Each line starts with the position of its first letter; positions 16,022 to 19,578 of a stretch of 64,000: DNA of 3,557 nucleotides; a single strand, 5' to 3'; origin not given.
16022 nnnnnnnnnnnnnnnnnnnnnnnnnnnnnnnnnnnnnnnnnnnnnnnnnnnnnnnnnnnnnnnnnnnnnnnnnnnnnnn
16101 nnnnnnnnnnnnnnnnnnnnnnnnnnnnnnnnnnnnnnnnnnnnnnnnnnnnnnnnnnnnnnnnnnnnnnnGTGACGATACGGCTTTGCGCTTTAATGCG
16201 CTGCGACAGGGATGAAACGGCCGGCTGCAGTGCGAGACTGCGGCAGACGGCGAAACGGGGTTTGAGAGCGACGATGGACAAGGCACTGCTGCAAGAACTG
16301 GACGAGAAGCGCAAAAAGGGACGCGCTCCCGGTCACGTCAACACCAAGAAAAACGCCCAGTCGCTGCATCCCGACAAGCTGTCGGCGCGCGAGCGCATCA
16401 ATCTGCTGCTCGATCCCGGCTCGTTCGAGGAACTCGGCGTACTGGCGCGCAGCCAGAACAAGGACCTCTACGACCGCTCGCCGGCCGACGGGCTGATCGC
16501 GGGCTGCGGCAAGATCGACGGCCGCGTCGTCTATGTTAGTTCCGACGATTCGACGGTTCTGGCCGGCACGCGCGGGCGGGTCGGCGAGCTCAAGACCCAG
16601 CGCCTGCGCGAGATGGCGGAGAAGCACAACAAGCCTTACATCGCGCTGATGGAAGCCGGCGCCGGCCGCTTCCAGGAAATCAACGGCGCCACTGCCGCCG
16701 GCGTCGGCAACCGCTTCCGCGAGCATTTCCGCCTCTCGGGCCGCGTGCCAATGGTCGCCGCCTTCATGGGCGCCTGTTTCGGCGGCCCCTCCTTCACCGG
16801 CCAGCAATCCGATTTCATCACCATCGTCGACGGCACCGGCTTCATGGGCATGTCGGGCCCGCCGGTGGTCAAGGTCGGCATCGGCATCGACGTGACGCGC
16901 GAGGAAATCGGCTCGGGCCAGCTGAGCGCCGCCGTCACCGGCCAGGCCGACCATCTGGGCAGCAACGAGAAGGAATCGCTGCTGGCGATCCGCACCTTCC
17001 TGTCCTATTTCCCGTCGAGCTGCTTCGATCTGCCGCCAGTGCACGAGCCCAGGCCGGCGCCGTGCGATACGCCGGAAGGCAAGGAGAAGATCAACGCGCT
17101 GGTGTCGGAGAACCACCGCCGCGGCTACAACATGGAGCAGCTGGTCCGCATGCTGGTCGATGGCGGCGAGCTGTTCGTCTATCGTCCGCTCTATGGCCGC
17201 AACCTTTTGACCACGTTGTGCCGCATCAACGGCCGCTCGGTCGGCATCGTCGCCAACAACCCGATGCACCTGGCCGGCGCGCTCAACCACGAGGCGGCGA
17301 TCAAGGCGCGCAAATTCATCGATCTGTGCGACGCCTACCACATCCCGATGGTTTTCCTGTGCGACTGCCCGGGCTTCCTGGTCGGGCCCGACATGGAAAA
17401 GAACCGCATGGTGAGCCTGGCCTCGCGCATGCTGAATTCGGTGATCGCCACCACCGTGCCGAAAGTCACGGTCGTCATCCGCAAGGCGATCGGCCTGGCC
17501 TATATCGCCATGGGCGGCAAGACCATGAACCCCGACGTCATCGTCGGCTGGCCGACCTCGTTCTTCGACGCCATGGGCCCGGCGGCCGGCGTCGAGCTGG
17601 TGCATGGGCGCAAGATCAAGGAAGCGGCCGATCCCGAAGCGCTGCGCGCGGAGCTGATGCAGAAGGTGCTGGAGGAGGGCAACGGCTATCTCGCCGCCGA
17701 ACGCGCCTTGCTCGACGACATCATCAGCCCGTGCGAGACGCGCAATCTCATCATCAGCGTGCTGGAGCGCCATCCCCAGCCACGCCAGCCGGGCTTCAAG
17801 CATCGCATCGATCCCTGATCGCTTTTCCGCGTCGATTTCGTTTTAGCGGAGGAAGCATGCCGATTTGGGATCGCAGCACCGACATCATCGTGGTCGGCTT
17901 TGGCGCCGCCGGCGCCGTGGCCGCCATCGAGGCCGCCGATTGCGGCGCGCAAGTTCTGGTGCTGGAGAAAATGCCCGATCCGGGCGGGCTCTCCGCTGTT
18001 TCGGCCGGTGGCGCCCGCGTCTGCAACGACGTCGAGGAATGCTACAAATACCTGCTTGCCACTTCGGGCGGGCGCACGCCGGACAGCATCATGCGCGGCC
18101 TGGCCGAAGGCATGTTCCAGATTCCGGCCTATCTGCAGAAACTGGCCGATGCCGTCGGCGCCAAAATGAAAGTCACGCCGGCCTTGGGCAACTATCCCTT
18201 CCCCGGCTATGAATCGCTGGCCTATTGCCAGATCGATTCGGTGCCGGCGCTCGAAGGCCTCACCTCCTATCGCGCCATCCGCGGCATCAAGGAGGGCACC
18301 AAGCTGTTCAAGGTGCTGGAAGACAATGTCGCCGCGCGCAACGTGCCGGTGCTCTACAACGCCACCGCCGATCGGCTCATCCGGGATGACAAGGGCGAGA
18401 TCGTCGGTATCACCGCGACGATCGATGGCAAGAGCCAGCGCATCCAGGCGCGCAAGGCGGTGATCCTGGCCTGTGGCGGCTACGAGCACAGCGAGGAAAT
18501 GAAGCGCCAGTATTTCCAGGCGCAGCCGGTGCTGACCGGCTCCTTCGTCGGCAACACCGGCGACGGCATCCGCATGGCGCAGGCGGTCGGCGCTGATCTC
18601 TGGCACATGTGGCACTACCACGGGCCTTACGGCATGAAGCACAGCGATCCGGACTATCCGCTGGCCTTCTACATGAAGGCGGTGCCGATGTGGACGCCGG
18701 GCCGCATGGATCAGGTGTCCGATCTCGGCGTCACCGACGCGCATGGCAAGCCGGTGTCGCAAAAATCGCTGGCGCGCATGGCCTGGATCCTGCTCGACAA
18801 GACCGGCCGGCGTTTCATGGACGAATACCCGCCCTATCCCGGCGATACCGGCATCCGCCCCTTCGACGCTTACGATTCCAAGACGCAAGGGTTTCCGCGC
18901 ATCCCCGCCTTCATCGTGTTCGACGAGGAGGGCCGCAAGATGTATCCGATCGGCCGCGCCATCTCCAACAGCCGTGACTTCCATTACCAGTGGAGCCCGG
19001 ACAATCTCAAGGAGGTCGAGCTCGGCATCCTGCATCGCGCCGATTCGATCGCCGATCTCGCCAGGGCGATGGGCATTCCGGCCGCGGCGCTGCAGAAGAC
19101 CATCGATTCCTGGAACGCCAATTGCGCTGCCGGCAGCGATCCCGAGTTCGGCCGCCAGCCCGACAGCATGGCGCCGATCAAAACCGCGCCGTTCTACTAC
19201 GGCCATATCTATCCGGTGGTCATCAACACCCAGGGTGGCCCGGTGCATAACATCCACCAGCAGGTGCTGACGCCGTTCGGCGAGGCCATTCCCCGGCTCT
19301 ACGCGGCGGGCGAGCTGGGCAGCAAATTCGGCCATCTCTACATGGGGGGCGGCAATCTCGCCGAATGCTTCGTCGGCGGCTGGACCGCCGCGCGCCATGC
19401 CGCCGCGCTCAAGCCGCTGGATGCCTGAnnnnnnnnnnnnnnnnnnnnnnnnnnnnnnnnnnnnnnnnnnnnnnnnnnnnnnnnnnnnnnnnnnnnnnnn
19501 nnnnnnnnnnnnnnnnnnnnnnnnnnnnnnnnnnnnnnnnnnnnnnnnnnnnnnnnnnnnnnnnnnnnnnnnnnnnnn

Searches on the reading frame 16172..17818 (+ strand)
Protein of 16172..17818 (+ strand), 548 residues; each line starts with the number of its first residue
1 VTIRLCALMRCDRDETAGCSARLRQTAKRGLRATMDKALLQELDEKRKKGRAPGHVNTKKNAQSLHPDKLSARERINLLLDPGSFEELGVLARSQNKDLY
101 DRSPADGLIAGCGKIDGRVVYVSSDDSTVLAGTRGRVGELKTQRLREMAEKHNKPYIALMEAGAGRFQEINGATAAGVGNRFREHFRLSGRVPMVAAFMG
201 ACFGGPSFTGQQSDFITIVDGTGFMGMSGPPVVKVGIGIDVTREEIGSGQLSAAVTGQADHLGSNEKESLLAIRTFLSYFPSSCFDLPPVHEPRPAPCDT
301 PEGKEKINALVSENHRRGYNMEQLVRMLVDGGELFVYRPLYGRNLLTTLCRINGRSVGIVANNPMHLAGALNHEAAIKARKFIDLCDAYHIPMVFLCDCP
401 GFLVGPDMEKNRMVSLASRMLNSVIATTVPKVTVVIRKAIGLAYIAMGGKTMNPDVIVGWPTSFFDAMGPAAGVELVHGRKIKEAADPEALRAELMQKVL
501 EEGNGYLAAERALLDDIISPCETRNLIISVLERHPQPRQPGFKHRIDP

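Call 22: search_protein_families(library=pfam, proteins=[window:16172-17818:+], max_evalue=0.001)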
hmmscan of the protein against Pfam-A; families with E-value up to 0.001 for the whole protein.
window:16172-17818:+ (548 aa): 2 families
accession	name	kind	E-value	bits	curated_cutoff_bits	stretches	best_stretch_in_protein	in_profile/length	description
PF01039.27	Carboxyl_trans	-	5.2e-101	339.1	22.3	1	69-531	7-475/493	Carboxyl transferase domain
PF03255.19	ACCA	-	8.2e-06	25.6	23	0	369-437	126-194/310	Acetyl co-enzyme A carboxylase carboxyltransferase-like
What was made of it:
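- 16172..17818 (+): acyl-CoA carboxyltransferase subunit. Carboxyl_trans (call 22).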

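Call 50: search_protein_families(library=ncbifam, proteins=[window:16172-17818:+], max_evalue=1e-10)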
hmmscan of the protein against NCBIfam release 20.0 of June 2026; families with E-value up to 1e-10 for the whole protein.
window:16172-17818:+ (548 aa): 3 families
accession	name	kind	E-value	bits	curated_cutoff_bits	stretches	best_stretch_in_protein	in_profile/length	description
TIGR01117.1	mmdA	subfamily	1.3e-114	383.9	998.8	1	40-533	3-494/512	methylmalonyl-CoA decarboxylase subunit alpha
NF005530.0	PRK07189.1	equivalog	3.3e-17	62.5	228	1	69-240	15-196/303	biotin-independent malonate decarboxylase subunit beta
TIGR03133.1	malonate_beta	equivalog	2e-15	56.8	278.15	1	70-240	6-186/274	biotin-independent malonate decarboxylase subunit beta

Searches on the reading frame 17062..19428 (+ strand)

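Call 22: search_protein_families(library=pfam, proteins=[window:17062-19428:+], max_evalue=0.001)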
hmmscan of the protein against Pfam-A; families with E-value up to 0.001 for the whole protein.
window:17062-19428:+ (788 aa): 6 families
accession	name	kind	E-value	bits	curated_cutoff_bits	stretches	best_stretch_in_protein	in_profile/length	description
PF00890.30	FAD_binding_2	-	4.1e-44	151.8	20.4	2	274-519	1-250/414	FAD binding domain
PF03486.20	HI0933_like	-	7.5e-13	48.9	50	1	274-318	2-46/244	HI0933-like protein Rossmann domain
PF12831.13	FAD_oxidored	-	1.4e-09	38.2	27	1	274-464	1-138/416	FAD dependent oxidoreductase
PF01266.30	DAO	-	2e-07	31.3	27.9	1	274-318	1-46/353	FAD dependent oxidoreductase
PF13450.12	NAD_binding_8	-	0.00013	22.6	21.9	1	277-311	1-35/68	NAD(P)-binding Rossmann-like domain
PF07992.20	Pyr_redox_2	-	0.00062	19.7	26.1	0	274-302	2-30/291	Pyridine nucleotide-disulphide oxidoreductase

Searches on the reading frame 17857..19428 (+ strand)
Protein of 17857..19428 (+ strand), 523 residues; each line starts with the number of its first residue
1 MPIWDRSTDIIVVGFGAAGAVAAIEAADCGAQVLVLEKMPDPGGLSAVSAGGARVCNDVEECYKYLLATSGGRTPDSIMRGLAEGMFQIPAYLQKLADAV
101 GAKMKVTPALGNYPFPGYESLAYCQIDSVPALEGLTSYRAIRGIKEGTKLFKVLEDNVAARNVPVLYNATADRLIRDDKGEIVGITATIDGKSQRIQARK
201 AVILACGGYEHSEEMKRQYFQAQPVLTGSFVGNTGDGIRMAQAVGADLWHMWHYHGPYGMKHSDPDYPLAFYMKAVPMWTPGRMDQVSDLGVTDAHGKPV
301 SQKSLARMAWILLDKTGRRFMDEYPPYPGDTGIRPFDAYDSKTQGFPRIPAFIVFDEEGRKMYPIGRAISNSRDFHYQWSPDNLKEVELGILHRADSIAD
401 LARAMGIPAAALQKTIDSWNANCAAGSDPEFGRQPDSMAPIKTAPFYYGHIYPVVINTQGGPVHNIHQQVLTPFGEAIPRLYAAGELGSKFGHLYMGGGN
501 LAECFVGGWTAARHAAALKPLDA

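Call 50: search_protein_families(library=ncbifam, proteins=[window:17857-19428:+], max_evalue=1e-10)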
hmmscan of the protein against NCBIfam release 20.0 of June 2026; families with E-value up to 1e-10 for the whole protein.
window:17857-19428:+ (523 aa): 22 families
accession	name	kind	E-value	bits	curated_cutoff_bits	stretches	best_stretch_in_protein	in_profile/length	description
NF009478.0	PRK12844.1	equivalog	1.5e-58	198.4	789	1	145-517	207-550/559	3-ketosteroid-delta-1-dehydrogenase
TIGR01813.1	flavo_cyto_c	subfamily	1.7e-54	185.2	285.45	1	134-512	113-443/444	flavocytochrome c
NF005882.1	PRK07843.1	equivalog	4e-52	177.4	788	2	310-500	333-531/547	3-oxosteroid 1-dehydrogenase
NF005510.0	PRK07121.1-3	subfamily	1.1e-48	166.3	481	2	2-251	17-285/492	FAD-binding protein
NF005509.0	PRK07121.1-2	subfamily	6.1e-48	163.7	630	2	4-252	39-309/527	FAD-binding protein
NF009473.0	PRK12835.1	subfamily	1.2e-47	162.6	837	2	311-518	347-569/585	FAD-binding protein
NF005511.0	PRK07121.1-4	equivalog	2.4e-46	158.3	466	2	4-187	17-213/553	FAD-binding protein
NF004789.0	PRK06134.1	subfamily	7.9e-45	153.5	747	2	386-518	420-570/581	FAD-dependent oxidoreductase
NF005064.0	PRK06481.1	equivalog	1.4e-43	149.4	542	2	389-517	372-501/506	flavocytochrome c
NF009477.0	PRK12843.1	equivalog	3.3e-43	148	758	2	307-517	356-570/578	FAD-dependent oxidoreductase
NF005512.0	PRK07121.1-5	subfamily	6.4e-37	127.2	812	1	147-251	181-286/489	FAD-binding protein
NF053717.1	VnlPnlRedVprA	equivalog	4.9e-36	124.6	600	1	390-507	350-470/481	vinyl phenol reductase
NF053677.1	Desat2ChcC2Cyan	equivalog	2.2e-34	118.7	900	1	311-517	343-553/558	4-oxocyclohex-2-ene-1-carboxylate 5-dehydrogenase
NF009474.0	PRK12837.1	equivalog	1.2e-33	116.7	675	2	303-500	295-492/513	FAD-binding protein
NF009479.0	PRK12845.1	equivalog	6.4e-33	114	793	2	311-517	353-565/566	3-ketosteroid-delta-1-dehydrogenase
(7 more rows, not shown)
